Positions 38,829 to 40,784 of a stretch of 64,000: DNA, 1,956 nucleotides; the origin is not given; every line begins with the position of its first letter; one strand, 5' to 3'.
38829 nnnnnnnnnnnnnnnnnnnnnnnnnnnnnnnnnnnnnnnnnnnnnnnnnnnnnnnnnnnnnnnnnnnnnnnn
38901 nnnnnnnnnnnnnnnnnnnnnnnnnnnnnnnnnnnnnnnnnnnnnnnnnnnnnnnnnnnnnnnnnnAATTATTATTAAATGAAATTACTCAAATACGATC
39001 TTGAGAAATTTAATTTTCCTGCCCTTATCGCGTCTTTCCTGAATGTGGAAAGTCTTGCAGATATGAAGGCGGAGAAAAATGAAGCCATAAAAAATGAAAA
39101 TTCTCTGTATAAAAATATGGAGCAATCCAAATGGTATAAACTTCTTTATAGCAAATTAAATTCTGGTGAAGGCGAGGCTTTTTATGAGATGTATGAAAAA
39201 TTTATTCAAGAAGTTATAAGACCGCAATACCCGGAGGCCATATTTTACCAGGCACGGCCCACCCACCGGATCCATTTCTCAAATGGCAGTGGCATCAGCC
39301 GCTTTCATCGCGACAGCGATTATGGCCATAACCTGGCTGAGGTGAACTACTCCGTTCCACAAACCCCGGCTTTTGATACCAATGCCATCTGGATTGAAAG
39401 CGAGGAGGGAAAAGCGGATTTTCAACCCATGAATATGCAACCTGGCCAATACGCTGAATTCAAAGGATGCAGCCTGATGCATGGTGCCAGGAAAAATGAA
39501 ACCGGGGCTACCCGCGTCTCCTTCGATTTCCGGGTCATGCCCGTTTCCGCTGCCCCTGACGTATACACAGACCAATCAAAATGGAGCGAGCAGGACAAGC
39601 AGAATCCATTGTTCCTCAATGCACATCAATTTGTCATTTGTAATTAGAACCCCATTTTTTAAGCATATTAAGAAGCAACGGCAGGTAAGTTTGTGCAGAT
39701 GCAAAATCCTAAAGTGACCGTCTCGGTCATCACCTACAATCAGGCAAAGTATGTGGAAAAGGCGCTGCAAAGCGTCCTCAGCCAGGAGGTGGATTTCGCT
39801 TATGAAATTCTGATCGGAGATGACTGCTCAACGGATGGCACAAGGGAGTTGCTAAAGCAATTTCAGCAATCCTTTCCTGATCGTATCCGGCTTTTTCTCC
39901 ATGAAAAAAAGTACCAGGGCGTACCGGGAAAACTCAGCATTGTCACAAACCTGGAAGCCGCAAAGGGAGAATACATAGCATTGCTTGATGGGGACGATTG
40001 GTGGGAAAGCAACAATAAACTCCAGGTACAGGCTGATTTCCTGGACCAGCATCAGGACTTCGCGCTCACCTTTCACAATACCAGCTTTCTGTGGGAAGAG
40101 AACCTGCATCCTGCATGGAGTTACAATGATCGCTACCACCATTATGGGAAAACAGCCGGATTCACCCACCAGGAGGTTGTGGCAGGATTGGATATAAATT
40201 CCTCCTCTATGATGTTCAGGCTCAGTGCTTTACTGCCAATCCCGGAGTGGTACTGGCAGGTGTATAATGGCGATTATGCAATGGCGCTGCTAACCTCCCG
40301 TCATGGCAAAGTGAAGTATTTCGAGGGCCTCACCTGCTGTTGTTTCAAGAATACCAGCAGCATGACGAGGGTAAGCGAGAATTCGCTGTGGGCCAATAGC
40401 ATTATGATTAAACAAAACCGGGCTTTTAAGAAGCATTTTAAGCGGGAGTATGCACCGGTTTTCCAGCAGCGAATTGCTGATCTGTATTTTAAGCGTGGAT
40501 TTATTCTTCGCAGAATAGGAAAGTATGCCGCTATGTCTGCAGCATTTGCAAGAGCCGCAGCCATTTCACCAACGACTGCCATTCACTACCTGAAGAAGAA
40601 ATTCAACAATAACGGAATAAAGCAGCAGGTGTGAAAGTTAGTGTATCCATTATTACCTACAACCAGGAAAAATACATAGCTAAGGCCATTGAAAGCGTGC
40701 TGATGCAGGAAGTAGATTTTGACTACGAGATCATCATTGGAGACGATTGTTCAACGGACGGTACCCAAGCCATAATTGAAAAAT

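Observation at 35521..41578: Glycan-modification cluster: DegT aminotransferase + WbqC + NeuD-like acetyltransferase + beta-propeller glycosidase-like + putative 2OG oxygenase + two GT2s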

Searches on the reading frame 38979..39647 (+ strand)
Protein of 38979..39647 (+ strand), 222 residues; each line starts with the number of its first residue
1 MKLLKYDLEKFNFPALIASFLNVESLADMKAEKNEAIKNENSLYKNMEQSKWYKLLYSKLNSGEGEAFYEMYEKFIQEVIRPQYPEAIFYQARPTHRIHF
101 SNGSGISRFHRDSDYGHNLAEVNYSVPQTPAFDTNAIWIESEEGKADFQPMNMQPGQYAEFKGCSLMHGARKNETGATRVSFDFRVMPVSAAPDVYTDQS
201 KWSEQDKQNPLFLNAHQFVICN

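Call 4: search_protein_families(library=pfam, proteins=[window:38979-39647:+], max_evalue=0.01)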
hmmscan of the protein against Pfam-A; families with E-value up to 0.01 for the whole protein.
window:38979-39647:+ (222 aa): 0 families

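Call 5: search_protein_families(library=ncbifam, proteins=[window:38979-39647:+], max_evalue=0.01)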
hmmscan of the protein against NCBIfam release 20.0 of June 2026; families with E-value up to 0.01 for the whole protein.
window:38979-39647:+ (222 aa): 1 family
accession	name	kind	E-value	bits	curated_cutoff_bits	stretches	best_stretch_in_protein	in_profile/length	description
TIGR04324.1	SpoChoClust_2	subfamily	2.4e-06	27.3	150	0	146-187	173-213/248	sporadic carbohydrate cluster 2OG-Fe(II) oxygenase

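Call 9: search_solved_structures(query=window:38979-39647:+, max_evalue=10)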
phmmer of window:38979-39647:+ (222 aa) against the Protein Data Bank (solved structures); distinct sequences matched with E-value up to 10: 1.
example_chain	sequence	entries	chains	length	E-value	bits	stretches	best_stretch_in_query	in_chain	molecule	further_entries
1dw0_A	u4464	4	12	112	0.0081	19.3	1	140-201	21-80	CYTOCHROME C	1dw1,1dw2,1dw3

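Call 37: find_homologous_proteins(query=window:38979-39647:+, max_evalue=0.001)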
Query window:38979-39647:+ (222 aa): 132 proteins with E <= 0.001 among 180 candidates; the best 120 are listed.
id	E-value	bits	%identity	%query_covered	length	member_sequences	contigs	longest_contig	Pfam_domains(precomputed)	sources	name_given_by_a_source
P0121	4.0e-148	509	100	100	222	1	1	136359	-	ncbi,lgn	ncbi:MAG: hypothetical protein WD077_06840 [Bacteroidia bacterium]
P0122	4.2e-90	319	62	100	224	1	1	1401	-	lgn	-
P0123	3.3e-89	316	61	100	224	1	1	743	-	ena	-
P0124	1.2e-88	315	61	100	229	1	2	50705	-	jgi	jgi:hypothetical protein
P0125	1.2e-88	315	62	100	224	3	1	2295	-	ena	-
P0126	6.8e-88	312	61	100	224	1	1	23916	-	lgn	-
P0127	3.3e-86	307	60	100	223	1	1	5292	-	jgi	-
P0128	1.8e-85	304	60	99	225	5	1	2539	-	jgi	-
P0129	3.1e-85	303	60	99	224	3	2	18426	-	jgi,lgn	-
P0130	8.2e-85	302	60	99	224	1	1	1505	-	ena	-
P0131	8.3e-85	302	58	100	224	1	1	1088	PF05721.20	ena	-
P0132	1.2e-84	302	59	97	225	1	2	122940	-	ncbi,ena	-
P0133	1.7e-84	301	59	99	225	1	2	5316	-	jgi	-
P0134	2.7e-83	297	57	100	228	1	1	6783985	-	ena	-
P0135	2.7e-83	297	56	100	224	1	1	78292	-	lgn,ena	-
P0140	2.9e-81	290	55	99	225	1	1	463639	-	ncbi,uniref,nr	ncbi:hypothetical protein [Autumnicola musiva]|uniref:Uncharacterized protein n=1 Tax=Autumnicola mu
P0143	4.6e-81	290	57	100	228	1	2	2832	PF05721.20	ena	-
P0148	6.1e-80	286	58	99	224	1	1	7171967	-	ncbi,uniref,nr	ncbi:hypothetical protein [Tunicatimonas pelagia]|uniref:hypothetical protein n=1 Tax=Tunicatimonas 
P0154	4.1e-77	277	54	100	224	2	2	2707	PF05721.20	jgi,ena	-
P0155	1.3e-75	272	55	99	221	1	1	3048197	PF05721.20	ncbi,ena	-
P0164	3.0e-72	261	54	100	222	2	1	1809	PF05721.20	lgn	-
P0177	1.2e-67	246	49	100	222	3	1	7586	PF05721.20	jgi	jgi:hypothetical protein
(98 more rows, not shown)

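Call 39: search_solved_structures(query=A2, max_evalue=10, show_alignments=2)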
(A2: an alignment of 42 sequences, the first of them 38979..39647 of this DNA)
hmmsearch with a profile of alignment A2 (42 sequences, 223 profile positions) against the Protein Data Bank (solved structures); distinct sequences matched with E-value up to 10: 0.

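Call 77: find_encoding_contigs(protein=P0140, flank=10000, max_places=1)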
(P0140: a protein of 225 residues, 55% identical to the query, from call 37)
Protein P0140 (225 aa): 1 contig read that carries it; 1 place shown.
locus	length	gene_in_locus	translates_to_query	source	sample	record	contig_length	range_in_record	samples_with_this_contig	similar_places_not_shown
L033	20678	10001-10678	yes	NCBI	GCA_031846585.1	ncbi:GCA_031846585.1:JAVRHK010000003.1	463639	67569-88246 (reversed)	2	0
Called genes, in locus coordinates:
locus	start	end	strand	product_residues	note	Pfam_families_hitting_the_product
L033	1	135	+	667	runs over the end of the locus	PF00270:DEAD (faint), PF04851:ResIII, PF17757:UvrB_inter, PF27431:UvrB_3rd, PF00271:Helicase_C, PF12344:UvrB, PF02151:UVR (weak)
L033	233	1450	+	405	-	PF26696:PTL_trimer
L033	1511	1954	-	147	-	PF00011:HSP20, PF17886:ArsA_HSP20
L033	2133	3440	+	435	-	PF10011:DUF2254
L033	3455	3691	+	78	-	PF07308:DUF1456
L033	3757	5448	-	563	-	PF00005:ABC_tran, PF00931:NB-ARC (faint), PF02463:SMC_N (faint), PF13555:AAA_29 (faint), PF13173:AAA_14 (faint), PF13238:AAA_18 (faint), PF12848:ABC_tran_Xtn, PF00005:ABC_tran, +1 more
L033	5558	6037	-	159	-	PF05163:DinB, PF12867:DinB_2 (weak)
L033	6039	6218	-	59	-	PF28003:CAL67264-like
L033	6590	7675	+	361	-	PF01041:DegT_DnrJ_EryC1, PF00266:Aminotran_5 (faint), PF01212:Beta_elim_lyase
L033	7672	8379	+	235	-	PF08889:WbqC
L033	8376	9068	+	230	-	PF25084:LbH_EIF2B, PF25087:GMPPB_C, PF00132:Hexapep, PF14602:Hexapep_2 (faint), PF00132:Hexapep (weak)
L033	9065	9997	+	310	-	-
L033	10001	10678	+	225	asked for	-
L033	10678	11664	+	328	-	PF00535:Glycos_transf_2, PF10111:Glyco_tranf_2_2 (faint), PF13641:Glyco_tranf_2_3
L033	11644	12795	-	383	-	PF13524:Glyco_trans_1_2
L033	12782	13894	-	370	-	PF01041:DegT_DnrJ_EryC1, PF00155:Aminotran_1_2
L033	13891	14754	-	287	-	PF00551:Formyl_trans_N, PF02911:Formyl_trans_C (faint)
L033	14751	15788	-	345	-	PF02388:FemAB (faint), PF13480:Acetyltransf_6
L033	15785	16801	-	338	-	PF01408:GFO_IDH_MocA, PF03447:NAD_binding_3, PF02894:GFO_IDH_MocA_C, PF22725:GFO_IDH_MocA_C3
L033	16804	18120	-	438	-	PF00005:ABC_tran, PF13304:AAA_21 (faint), PF14524:Wzt_C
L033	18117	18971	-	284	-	PF01061:ABC2_membrane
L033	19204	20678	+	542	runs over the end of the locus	PF01039:Carboxyl_trans, PF06833:MdcE (faint), PF03255:ACCA (weak)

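Call 78: find_encoding_contigs(protein=P0148, flank=10000, max_places=1)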
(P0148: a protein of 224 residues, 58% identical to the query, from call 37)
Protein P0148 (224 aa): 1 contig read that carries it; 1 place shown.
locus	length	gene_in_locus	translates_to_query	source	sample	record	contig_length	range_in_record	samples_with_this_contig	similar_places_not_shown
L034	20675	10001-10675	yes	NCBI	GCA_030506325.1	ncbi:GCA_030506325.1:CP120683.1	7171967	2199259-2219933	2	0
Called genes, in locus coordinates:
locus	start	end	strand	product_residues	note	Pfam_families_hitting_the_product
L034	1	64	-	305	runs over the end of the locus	PF10043:DUF2279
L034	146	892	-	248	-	PF01965:DJ-1_PfpI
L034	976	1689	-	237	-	PF09553:RE_Eco47II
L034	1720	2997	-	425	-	PF00376:MerR, PF12728:HTH_17, PF13411:MerR_1, PF00145:DNA_methylase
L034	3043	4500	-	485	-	PF05569:Peptidase_M56, PF01520:Amidase_3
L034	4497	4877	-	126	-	PF03965:Penicillinase_R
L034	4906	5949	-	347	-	PF04235:DUF418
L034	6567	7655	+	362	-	PF01041:DegT_DnrJ_EryC1, PF01212:Beta_elim_lyase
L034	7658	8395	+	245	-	PF08889:WbqC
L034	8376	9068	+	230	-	PF25084:LbH_EIF2B (weak), PF25087:GMPPB_C, PF00132:Hexapep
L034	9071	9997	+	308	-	-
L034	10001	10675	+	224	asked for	-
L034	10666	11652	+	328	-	PF00535:Glycos_transf_2, PF13641:Glyco_tranf_2_3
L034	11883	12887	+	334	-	PF00535:Glycos_transf_2, PF13641:Glyco_tranf_2_3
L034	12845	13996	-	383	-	PF13524:Glyco_trans_1_2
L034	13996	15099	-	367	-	PF00155:Aminotran_1_2, PF01041:DegT_DnrJ_EryC1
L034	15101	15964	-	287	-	PF00551:Formyl_trans_N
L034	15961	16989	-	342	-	PF02388:FemAB (faint), PF04339:FemAB_like (weak), PF13480:Acetyltransf_6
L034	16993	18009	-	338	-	PF01408:GFO_IDH_MocA, PF03447:NAD_binding_3, PF02894:GFO_IDH_MocA_C, PF22725:GFO_IDH_MocA_C3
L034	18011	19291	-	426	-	PF00005:ABC_tran, PF13304:AAA_21 (faint), PF14524:Wzt_C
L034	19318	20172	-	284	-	PF01061:ABC2_membrane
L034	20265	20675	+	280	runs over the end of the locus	PF00685:Sulfotransfer_1, PF13469:Sulfotransfer_3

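Call 98: search_protein_families(library=ncbifam, proteins=[L033:11644-12795:-, L033:12782-13894:-, L033:13891-14754:-, L033:14751-15788:-, L033:15785-16801:-], max_evalue=0.00001)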
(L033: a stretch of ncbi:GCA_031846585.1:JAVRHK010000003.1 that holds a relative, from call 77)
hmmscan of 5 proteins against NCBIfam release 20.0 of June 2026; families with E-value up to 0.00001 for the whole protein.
L033:11644-12795:- (383 aa): 0 families

L033:12782-13894:- (370 aa): 19 families
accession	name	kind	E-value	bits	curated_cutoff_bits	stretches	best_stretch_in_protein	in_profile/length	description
TIGR03588.1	PseC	equivalog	1.8e-69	234.5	423.5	1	20-363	13-377/380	UDP-4-amino-4,6-dideoxy-N-acetyl-beta-L-altrosamine transaminase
TIGR04181.1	NHT_00031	hypoth_equivalog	4.9e-62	209.9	420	1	29-345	21-357/359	LegC family aminotransferase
NF008658.2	PRK11658.1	equivalog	1.2e-61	208.5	631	1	5-364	4-375/379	UDP-4-amino-4-deoxy-L-arabinose aminotransferase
NF008687.0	PRK11706.1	equivalog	4.2e-61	206.8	375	1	42-366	37-374/375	dTDP-4-amino-4,6-dideoxygalactose transaminase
TIGR04427.1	PLP_DesI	equivalog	3e-49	168.1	650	1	36-359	51-376/390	dTDP-4-dehydro-6-deoxyglucose aminotransferase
TIGR02379.1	ECA_wecE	subfamily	3.5e-48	164.2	434.85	1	50-365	45-374/376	dTDP-4-amino-4,6-dideoxy-D-glucose transaminase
NF011936.0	PRK15407.1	equivalog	5.5e-44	150.5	423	2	39-215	68-251/440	lipopolysaccharide biosynthesis protein RfbH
NF041091.1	asp_aminotase_Arch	equivalog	9.5e-09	34.5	550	1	43-157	79-199/376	aspartate aminotransferase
NF004770.0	PRK06108.1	subfamily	2.1e-08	33.4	422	1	42-144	87-186/396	pyridoxal phosphate-dependent aminotransferase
NF005817.0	PRK07683.1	equivalog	2.6e-08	33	575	1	51-129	90-166/387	aminotransferase A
NF005816.0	PRK07682.1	equivalog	4.2e-08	32.2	620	1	51-158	91-203/390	aminotransferase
NF006230.0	PRK08363.1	equivalog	5.2e-08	32.1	534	1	50-157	92-205/398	alanine aminotransferase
NF004769.0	PRK06107.1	equivalog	4.6e-07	28.9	617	1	38-129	80-171/402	aspartate transaminase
NF005305.0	PRK06836.1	equivalog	4.9e-07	29.3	376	1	41-129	88-175/396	pyridoxal phosphate-dependent aminotransferase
TIGR01977.1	am_tr_V_EF2568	hypoth_equivalog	1e-06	28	377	1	44-169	52-186/376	cysteine desulfurase family protein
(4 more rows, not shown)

L033:13891-14754:- (287 aa): 7 families
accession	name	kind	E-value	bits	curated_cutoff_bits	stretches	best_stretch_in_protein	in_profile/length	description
NF005998.1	PRK08125.1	equivalog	3.1e-28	98.6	777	1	91-267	100-274/649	bifunctional UDP-4-amino-4-deoxy-L-arabinose formyltransferase/UDP-glucuronic acid oxidase ArnA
TIGR00460.1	fmt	equivalog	8.4e-27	94.1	201.5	1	88-271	101-285/315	methionyl-tRNA formyltransferase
NF005414.0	PRK06988.1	equivalog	1.6e-22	79.9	316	1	89-268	100-280/311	formyltransferase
TIGR00655.1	PurU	equivalog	3.1e-11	43.4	285.95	1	55-150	146-244/280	formyltetrahydrofolate deformylase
NF004684.0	PRK06027.1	subfamily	4.8e-11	42.9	223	1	58-149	154-248/286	formyltetrahydrofolate deformylase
NF005755.0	PRK07579.1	equivalog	1.8e-10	41.1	238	1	60-144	58-140/245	dTDP-4-amino-4,6-dideoxyglucose formyltransferase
TIGR00639.1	PurN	equivalog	3.3e-10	39.8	150.1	1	59-142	69-155/192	phosphoribosylglycinamide formyltransferase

L033:14751-15788:- (345 aa): 2 families
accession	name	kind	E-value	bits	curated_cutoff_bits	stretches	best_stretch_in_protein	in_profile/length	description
TIGR03019.1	pepcterm_femAB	equivalog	3.5e-12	46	260.35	1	24-296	15-282/330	FemAB family XrtA/PEP-CTERM system-associated protein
NF047883.1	UAcmpLyAlTFemX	equivalog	2e-06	27.3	500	1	142-287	167-310/337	UDP-N-acetylmuramoylpentapeptide-lysine N(6)-alanyltransferase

L033:15785-16801:- (338 aa): 10 families
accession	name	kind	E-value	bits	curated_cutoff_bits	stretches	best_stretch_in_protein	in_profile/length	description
TIGR04380.1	myo_inos_iolG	equivalog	1e-32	113.4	355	1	4-273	2-269/330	inositol 2-dehydrogenase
NF040723.1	UDP-GlcNAcDh_Arch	equivalog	1.6e-27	96.8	450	1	5-151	2-146/302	UDP-N-acetylglucosamine 3-dehydrogenase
NF052479.1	LevoglcsnDh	equivalog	4e-26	91.6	650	1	32-218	40-227/386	levoglucosan dehydrogenase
NF052679.1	InsChiInosDhIolG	equivalog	1.4e-18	67.1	540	1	4-256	3-250/343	bifunctional inositol 2-dehydrogenase/D-chiro-inositol 1-dehydrogenase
NF041392.1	XylDh_Gfo6_Halo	equivalog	4.6e-17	61.8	350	1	3-169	16-186/350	D-xylose 1-dehydrogenase Gfo6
NF058561.1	BT_2158_fam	equivalog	3.9e-16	58.7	750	1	2-152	34-183/487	glycoside 3-dehydrogenase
NF008607.0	PRK11579.1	subfamily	9.6e-16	57.7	330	1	2-198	3-194/346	oxidoreductase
NF058563.1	BT_2159_fam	equivalog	6.2e-13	48.5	650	1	4-118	1-115/350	disaccharide 3-dehydrogenase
NF007574.0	PRK10206.1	equivalog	2.3e-11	43.4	352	1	5-218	4-212/345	oxidoreductase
NF009830.0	PRK13304.1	equivalog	2.3e-06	27.3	267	1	4-121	2-118/265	aspartate dehydrogenase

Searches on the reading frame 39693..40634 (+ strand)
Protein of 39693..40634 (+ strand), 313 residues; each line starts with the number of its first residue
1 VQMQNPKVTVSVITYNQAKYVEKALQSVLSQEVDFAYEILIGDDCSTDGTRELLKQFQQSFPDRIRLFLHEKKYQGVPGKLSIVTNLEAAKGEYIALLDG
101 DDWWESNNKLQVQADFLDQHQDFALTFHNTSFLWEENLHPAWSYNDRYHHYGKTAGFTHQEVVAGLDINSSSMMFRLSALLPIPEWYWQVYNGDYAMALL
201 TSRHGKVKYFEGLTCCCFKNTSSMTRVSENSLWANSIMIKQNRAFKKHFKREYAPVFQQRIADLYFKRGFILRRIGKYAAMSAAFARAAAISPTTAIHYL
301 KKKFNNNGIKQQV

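Call 4: search_protein_families(library=pfam, proteins=[window:39693-40634:+], max_evalue=0.01)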
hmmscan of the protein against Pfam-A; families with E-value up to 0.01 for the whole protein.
window:39693-40634:+ (313 aa): 3 families
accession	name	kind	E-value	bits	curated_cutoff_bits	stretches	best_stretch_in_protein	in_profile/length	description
PF00535.33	Glycos_transf_2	-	5.3e-23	82.2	23.3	1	10-126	2-113/168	Glycosyl transferase family 2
PF13641.12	Glyco_tranf_2_3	-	5.7e-11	43.3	27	1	6-183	1-174/230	Glycosyltransferase like family 2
PF10111.15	Glyco_tranf_2_2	-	0.0086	16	27.3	0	11-113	5-102/276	Glycosyltransferase like family 2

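Call 5: search_protein_families(library=ncbifam, proteins=[window:39693-40634:+], max_evalue=0.01)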
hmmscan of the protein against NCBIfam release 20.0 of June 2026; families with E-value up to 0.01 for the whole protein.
window:39693-40634:+ (313 aa): 18 families
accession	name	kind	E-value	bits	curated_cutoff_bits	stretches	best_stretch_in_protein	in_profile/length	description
NF047683.1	TeichurnBiosyTuaG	equivalog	7.1e-23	81.5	400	1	1-135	1-128/252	teichuronic acid biosynthesis protein TuaG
NF053739.1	GlytfEpsEBac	equivalog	1.3e-17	63.7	450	1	6-125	1-115/265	glycosyltransferase EpsE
NF050050.1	ProtGlycPglI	equivalog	9.1e-15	54.8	500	1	6-104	2-96/306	GalNAc(5)-diNAcBac-PP-undecaprenol beta-1,3-glucosyltransferase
NF038302.1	EPS_HpsE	equivalog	1.8e-12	46.8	300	1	8-123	3-117/307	hormogonium polysaccharide biosynthesis glycosyltransferase HpsE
NF007482.0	PRK10073.1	equivalog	2.8e-12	46.3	423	1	2-105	2-99/334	glycosyltransferase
NF007453.0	PRK10018.1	equivalog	1.4e-10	41.3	382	1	2-129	2-123/280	colanic acid biosynthesis glycosyltransferase WcaA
TIGR04017.1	WcaA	equivalog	3.3e-10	40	495.75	1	3-129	2-122/279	colanic acid biosynthesis glycosyltransferase WcaA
TIGR03937.1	PgaC_IcaA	equivalog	1e-09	37.9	422.3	1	4-113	43-147/407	poly-beta-1,6-N-acetyl-D-glucosamine synthase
TIGR03469.1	HpnB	hypoth_equivalog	3.1e-09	36.4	379.25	1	4-142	42-188/386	hopene-associated glycosyltransferase HpnB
NF041875.1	EPS_EpsD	equivalog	3.2e-08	33.4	370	1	10-122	3-102/325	exopolysaccharide biosynthesis glycosyltransferase EpsD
NF045692.1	OglycostaseCruG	equivalog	3.8e-06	26.1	600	1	7-71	42-104/386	2'-O-glycosyltransferase CruG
NF047588.1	GlcsyltransPgfSStrep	equivalog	8.5e-06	25.2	500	1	7-101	2-95/308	glycosyltransferase PgfS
TIGR04195.1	S_glycosyl_SunS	equivalog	1.7e-05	23.9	350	1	4-112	55-153/421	SunS family peptide S-glycosyltransferase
TIGR03111.1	glyc2_xrt_Gpos1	hypoth_equivalog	0.00012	21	363.95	1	4-126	47-166/439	TIGR03111 family XrtG-associated glycosyltransferase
TIGR04283.1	glyco_like_mftF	equivalog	0.0015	18.1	182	1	10-129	3-113/221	TIGR04283 family arsenosugar biosynthesis glycosyltransferase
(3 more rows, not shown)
